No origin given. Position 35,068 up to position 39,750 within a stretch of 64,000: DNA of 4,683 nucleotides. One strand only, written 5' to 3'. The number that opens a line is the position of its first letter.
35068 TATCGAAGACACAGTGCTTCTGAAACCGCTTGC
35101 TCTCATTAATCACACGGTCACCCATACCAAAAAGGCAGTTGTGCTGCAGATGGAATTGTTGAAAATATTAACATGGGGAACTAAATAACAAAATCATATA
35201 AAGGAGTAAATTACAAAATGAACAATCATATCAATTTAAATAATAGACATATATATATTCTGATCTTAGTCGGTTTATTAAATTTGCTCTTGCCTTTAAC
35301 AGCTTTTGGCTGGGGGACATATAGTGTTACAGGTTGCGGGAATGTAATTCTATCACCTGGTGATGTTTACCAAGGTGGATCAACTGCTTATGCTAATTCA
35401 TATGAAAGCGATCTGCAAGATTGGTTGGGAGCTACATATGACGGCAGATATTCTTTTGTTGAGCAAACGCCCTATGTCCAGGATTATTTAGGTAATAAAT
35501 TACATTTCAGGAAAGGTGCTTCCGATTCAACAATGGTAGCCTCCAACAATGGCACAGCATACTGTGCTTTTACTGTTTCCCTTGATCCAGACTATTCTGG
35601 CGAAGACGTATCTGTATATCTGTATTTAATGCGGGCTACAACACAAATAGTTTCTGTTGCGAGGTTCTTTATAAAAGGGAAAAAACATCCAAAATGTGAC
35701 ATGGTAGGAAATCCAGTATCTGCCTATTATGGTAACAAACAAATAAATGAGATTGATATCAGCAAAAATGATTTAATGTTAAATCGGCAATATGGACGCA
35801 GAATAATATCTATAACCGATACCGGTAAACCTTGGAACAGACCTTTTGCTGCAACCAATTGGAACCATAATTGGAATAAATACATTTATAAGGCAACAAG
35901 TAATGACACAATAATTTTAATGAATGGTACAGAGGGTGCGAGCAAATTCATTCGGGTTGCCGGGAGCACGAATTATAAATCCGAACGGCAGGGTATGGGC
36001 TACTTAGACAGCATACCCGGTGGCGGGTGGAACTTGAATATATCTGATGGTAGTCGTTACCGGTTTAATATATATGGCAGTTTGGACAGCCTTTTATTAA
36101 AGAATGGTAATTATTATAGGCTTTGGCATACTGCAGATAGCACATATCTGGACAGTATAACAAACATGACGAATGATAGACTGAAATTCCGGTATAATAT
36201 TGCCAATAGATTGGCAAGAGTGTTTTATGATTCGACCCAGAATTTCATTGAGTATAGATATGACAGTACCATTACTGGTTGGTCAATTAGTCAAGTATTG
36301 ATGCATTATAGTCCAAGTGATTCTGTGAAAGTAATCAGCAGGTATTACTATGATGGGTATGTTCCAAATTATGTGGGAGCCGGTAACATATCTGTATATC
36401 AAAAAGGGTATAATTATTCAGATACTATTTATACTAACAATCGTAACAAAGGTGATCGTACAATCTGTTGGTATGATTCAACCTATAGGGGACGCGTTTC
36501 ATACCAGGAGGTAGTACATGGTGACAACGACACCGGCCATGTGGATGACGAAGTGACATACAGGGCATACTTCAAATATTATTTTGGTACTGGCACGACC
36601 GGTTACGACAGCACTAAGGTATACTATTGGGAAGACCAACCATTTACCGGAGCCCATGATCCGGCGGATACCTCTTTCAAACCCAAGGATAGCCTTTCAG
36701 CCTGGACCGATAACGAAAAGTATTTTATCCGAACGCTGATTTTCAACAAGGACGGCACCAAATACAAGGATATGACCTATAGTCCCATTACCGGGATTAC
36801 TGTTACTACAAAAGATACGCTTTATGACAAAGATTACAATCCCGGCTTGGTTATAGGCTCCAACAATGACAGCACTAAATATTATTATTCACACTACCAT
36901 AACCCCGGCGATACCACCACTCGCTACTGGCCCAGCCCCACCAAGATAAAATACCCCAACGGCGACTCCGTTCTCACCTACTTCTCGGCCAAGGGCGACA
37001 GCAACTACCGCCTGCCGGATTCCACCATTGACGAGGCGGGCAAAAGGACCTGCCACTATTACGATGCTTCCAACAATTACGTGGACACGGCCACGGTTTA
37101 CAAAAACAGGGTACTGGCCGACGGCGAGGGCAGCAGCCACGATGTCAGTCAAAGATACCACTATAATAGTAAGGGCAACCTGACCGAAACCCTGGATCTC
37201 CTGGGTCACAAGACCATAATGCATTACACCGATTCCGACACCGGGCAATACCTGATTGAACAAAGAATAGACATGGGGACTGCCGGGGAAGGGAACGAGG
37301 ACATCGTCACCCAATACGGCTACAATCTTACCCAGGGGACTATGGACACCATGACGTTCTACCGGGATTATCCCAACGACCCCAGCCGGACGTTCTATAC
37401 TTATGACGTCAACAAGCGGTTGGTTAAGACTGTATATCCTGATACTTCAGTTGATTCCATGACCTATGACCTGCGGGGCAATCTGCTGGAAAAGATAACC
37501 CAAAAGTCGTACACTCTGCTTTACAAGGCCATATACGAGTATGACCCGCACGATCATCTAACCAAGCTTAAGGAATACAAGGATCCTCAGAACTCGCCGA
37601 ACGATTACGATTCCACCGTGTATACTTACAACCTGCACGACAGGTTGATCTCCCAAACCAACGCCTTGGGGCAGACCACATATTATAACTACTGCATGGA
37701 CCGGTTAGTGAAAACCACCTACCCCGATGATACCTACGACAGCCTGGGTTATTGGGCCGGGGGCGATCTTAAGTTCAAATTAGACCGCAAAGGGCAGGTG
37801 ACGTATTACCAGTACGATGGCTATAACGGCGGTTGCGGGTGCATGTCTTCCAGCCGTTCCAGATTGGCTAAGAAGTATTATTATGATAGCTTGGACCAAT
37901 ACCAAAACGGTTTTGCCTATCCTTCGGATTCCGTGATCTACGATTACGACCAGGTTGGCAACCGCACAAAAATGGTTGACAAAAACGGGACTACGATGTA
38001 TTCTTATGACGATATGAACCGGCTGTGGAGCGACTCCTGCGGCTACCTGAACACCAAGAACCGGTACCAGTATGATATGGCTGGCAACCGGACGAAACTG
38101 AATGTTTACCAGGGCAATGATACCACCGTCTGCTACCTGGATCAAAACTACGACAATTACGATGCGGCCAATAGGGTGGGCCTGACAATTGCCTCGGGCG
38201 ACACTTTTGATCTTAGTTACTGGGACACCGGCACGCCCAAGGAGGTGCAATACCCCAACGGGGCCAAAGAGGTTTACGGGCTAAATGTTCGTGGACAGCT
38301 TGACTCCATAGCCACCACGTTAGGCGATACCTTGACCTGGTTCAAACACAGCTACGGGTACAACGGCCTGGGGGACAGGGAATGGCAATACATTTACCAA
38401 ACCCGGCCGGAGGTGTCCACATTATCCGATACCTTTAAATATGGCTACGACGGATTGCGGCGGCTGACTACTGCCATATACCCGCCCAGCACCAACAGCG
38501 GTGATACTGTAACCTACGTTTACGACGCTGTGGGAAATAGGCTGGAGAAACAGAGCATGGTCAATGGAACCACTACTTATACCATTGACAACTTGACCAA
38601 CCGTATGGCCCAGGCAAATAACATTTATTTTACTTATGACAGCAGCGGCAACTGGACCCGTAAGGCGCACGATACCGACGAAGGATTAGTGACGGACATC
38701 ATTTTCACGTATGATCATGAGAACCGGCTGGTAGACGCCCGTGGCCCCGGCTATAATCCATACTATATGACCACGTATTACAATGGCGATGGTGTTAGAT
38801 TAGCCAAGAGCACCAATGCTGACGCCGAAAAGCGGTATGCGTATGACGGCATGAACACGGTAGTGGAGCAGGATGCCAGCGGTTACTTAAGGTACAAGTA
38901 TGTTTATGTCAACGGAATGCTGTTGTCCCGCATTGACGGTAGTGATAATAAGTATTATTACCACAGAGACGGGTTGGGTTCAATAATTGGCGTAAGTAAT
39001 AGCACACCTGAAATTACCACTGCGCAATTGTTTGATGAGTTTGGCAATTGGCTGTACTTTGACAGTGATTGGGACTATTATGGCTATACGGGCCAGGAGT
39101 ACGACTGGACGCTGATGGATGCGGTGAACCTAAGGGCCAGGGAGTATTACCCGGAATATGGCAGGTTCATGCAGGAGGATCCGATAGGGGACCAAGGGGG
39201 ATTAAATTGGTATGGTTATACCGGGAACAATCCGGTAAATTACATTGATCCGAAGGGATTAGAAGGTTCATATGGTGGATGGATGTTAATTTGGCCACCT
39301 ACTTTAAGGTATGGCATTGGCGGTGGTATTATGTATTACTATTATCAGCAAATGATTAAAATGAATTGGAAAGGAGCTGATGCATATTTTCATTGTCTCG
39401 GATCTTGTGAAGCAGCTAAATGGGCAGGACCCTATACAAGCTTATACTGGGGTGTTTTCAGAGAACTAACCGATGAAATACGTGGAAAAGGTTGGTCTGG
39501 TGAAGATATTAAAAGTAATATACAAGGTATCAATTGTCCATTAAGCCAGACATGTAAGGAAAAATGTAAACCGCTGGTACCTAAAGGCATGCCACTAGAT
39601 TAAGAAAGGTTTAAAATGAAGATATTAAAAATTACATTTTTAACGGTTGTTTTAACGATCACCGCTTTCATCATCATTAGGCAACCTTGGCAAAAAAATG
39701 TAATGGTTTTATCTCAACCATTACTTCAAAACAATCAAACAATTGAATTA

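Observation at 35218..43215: RHS polymorphic toxin locus with one full-length gene and two displaced C-terminal toxin/immunity cassettes, each bounded by a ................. hairpin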

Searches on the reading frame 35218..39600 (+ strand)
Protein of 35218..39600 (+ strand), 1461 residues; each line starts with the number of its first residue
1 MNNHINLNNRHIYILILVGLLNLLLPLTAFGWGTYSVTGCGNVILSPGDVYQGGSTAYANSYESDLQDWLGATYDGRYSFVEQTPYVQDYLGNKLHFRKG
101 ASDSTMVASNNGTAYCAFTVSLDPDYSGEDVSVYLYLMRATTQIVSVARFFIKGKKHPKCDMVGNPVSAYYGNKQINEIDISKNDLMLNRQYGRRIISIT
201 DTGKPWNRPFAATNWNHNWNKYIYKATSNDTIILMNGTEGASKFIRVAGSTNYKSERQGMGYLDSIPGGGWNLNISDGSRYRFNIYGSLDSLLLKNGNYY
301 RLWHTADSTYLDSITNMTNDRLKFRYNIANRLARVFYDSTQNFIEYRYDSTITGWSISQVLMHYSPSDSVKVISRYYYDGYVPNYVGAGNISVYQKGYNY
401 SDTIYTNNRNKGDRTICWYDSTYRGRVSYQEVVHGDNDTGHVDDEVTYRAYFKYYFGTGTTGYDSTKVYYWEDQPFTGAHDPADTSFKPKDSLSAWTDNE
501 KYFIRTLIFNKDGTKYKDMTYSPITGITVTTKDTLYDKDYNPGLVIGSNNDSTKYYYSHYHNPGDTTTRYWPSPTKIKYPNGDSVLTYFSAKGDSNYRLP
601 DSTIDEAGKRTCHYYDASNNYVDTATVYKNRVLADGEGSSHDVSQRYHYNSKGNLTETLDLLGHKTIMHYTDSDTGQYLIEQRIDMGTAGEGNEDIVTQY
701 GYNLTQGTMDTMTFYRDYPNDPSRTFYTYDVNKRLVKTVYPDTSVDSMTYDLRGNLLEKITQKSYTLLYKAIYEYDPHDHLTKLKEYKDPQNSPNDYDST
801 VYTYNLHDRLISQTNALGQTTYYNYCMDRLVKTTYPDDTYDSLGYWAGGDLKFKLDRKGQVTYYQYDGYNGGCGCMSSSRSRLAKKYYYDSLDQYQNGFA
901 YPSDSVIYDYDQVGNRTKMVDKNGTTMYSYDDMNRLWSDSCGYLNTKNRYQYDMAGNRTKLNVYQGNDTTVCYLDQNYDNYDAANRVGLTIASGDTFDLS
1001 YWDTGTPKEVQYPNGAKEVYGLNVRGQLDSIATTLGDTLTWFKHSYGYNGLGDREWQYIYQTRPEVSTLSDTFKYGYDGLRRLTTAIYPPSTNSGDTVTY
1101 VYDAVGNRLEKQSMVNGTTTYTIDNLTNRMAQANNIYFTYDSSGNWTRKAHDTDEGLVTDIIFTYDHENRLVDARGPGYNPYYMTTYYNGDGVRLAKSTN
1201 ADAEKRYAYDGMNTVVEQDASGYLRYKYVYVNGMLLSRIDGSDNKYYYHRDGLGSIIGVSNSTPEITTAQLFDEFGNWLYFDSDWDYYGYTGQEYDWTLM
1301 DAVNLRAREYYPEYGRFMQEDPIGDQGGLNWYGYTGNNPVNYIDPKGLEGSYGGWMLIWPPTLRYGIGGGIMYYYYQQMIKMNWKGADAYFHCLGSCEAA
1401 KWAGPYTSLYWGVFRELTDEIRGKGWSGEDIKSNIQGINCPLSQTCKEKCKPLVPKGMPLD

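Call 9: search_protein_families(library=pfam, max_evalue=0.1, proteins=[window:35218-39600:+])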
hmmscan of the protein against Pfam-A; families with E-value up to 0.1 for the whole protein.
window:35218-39600:+ (1461 aa): 2 families
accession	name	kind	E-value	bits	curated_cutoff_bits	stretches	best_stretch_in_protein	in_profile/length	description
PF05593.20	RHS_repeat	-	4e-13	49.8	22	2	804-838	1-36/38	RHS Repeat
PF00277.23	SAA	-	6.7e-05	23.7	30.8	1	1368-1401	10-43/102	Serum amyloid A protein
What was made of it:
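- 35218..39603 (+): Full-length RHS/YD-repeat toxin gene (1461 aa). It comprises a Sec-type signal peptide (aa about 1-31), an unassigned N-terminal domain (to aa about 460), the YD-repeat shell, the RHS-associated core domain, and tip 0. PF05593 E 4e-13 (call 9).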

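Call 11: search_protein_families(library=ncbifam, max_evalue=1, proteins=[window:35218-39600:+])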
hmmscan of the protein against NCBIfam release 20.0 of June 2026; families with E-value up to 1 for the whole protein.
window:35218-39600:+ (1461 aa): 3 families
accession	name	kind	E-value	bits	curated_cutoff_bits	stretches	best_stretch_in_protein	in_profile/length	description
TIGR03696.1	Rhs_assc_core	domain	1.4e-16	60.7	32.5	1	1275-1348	4-76/76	RHS repeat-associated core domain-containing protein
NF041261.1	RHS_core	equivalog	0.00019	19.4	2000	3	1246-1348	1158-1261/1261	RHS element core protein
TIGR01643.1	YD_repeat_2x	repeat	0.021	15.3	15.8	1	802-823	20-41/42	YD repeat-containing protein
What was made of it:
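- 35218..39603 (+): TIGR03696 aa 1275-1348 (call 11).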

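Call 12: search_solved_structures(query=window:35218-39600:+, max_evalue=0.01)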
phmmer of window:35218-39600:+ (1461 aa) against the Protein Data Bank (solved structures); distinct sequences matched with E-value up to 0.01: 5.
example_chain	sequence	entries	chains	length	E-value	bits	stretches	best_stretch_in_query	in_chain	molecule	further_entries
8h8a_A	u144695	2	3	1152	4.5e-19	70.6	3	925-1347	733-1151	Putative Rhs-family protein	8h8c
8h8b_A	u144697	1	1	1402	3.7e-18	67.6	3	925-1348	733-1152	Putative Rhs-family protein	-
8cp6_B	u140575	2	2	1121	1.9e-06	28.8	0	1305-1348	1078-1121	Toxin protein Tse5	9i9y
4q5g_A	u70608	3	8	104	0.0013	19.4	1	1366-1424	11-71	Serum amyloid A-3 protein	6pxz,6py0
6u08_A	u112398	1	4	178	0.0018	19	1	1318-1376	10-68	Double-stranded DNA-specific cytidine deaminase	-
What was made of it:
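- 35218..39603 (+): PDB Rhs 8h8a E 4.5e-19 (call 12).
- On RHS/YD-repeat polymorphic toxin: PDB Rhs 8h8a E 4.5e-19 over aa 925-1347 (call 12).
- RHS identity of all three copies (calls 9, 11, 12).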

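Call 16: list_cluster_members(proteins=[window:35218-39600:+, window:39616-40044:+, window:41387-41887:+, window:42748-43170:+, window:42005-42736:+, window:32712-33968:+, window:44442-45398:+, window:45834-47159:+, window:43691-43993:+, window:47164-48513:+])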
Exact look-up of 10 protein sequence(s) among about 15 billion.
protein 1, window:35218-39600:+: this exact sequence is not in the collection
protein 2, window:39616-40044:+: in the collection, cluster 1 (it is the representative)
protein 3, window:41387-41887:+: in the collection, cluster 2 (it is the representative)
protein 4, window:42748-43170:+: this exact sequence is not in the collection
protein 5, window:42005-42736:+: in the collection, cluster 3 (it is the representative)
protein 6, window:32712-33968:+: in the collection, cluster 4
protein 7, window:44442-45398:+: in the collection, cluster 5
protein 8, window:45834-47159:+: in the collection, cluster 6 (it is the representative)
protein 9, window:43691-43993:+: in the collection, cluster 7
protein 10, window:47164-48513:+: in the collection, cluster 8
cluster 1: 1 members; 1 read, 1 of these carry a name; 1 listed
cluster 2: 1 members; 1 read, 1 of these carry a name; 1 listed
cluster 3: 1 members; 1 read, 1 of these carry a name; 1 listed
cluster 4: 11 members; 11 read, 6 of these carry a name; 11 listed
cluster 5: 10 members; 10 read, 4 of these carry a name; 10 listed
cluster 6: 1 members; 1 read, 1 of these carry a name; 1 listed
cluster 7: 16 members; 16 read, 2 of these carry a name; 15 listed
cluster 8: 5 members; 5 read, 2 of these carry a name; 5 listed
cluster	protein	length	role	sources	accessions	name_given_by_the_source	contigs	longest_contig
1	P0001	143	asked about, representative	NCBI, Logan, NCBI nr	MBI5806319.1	hypothetical protein HZA73_09760 [candidate division TA06 bacterium] | hypothetical protein [candidate division TA06 bacterium]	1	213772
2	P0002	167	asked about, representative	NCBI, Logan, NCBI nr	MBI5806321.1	hypothetical protein HZA73_09770 [candidate division TA06 bacterium] | hypothetical protein [candidate division TA06 bacterium]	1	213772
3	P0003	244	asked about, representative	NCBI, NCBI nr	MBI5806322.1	RHS repeat-associated core domain-containing protein [candidate division TA06 bacterium]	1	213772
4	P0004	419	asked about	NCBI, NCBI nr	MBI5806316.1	hypothetical protein HZA73_09745 [candidate division TA06 bacterium] | hypothetical protein [candidate division TA06 bacterium]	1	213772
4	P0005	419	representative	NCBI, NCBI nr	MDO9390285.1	MAG: polymer-forming cytoskeletal protein [bacterium] | polymer-forming cytoskeletal protein [bacterium]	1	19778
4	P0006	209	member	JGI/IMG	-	hypothetical protein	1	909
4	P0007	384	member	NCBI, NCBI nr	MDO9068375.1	MAG: hypothetical protein Q7W05_07955, partial [Deltaproteobacteria bacterium] | hypothetical protein [Deltaproteobacteria bacterium]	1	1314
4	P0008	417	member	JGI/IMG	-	hypothetical protein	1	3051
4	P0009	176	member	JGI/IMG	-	hypothetical protein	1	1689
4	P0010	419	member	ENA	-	-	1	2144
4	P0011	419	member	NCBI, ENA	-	-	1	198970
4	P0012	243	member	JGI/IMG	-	-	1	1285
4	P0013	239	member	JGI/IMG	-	-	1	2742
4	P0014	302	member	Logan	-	-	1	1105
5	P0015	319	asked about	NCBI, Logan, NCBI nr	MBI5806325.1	hypothetical protein HZA73_09795 [candidate division TA06 bacterium] | hypothetical protein [candidate division TA06 bacterium]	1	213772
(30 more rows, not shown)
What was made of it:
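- NCBI annotates the 244-aa product (call 16). The source is a metagenome-assembled genome (call 16).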

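Call 78: search_protein_families(library=padloc, max_evalue=0.01, proteins=[window:35218-39600:+])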
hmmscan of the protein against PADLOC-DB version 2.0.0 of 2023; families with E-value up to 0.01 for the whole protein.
window:35218-39600:+ (1461 aa): 0 families

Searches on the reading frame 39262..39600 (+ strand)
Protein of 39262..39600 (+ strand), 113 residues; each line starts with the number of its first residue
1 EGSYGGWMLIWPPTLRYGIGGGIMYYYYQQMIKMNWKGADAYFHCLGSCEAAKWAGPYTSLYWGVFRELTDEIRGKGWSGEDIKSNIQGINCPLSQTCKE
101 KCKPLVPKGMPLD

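Call 10: search_protein_families(library=pfam, max_evalue=10, proteins=[window:39262-39600:+])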
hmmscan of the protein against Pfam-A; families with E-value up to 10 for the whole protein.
seq(113 aa): 1 family
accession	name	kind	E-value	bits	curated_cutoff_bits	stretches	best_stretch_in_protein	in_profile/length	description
PF00277.23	SAA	-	5e-06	27.3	30.8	1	20-53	10-43/102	Serum amyloid A protein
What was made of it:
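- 39262..39600 (+): Tip 0: prok-SAA (lipocone, SAA-Wnt clade) toxin domain, 113 aa, 6 Cys. Catalytic-position His44 is at 39391-39393. Pfam SAA E 5e-6 (call 10).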

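Call 13: find_homologous_proteins(query=window:39262-39600:+, max_evalue=0.01)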
Query seq(113 aa): no candidate shares three 5-residue words with the query. No homologue found.

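Call 18: search_solved_structures(query=window:39262-39600:+, max_evalue=10, show_alignments=2)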
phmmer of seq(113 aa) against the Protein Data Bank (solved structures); distinct sequences matched with E-value up to 10: 9.
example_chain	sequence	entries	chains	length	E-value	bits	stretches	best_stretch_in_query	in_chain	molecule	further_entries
4q5g_A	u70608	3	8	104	5.7e-05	26.6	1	18-75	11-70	Serum amyloid A-3 protein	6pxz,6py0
6dso_A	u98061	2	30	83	0.0022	21.4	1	20-57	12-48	Serum amyloid A-2 protein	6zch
6zcf_D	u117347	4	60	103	0.0028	21.1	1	20-77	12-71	Serum amyloid A-2 protein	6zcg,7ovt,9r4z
6mst_A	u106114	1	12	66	0.013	19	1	21-57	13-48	Serum amyloid A-1 protein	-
7zky_B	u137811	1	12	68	0.013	18.9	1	21-57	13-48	Amyloid protein A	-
4ip8_A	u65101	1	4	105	0.026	18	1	22-57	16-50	Serum amyloid A-1 protein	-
4ip9_A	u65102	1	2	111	0.029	17.8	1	22-57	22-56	Serum amyloid A-1 protein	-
7zh7_A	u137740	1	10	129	0.033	17.6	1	20-57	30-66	Serum amyloid A protein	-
8ijy_A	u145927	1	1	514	1.1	12.7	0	60-84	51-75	Deoxyribodipyrimidine photolyase-related protein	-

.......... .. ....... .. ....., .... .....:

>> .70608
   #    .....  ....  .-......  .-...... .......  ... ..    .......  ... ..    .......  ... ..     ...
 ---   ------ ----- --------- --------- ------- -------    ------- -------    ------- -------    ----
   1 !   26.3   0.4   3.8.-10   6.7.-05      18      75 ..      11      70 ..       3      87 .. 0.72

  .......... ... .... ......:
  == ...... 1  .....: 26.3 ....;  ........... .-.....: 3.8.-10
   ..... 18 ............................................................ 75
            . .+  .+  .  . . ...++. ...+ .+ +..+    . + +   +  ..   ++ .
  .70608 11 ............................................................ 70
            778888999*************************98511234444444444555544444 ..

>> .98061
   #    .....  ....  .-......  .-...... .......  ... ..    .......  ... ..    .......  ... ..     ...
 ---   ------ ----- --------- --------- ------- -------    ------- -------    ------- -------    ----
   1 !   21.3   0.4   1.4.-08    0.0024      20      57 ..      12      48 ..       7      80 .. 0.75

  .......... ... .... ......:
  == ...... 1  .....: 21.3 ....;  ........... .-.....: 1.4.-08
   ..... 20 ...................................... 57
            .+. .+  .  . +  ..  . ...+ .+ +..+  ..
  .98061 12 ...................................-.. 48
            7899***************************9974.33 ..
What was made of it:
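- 39262..39600 (+): Eight SAA PDB chains match, best E 5.7e-5 (call 18).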
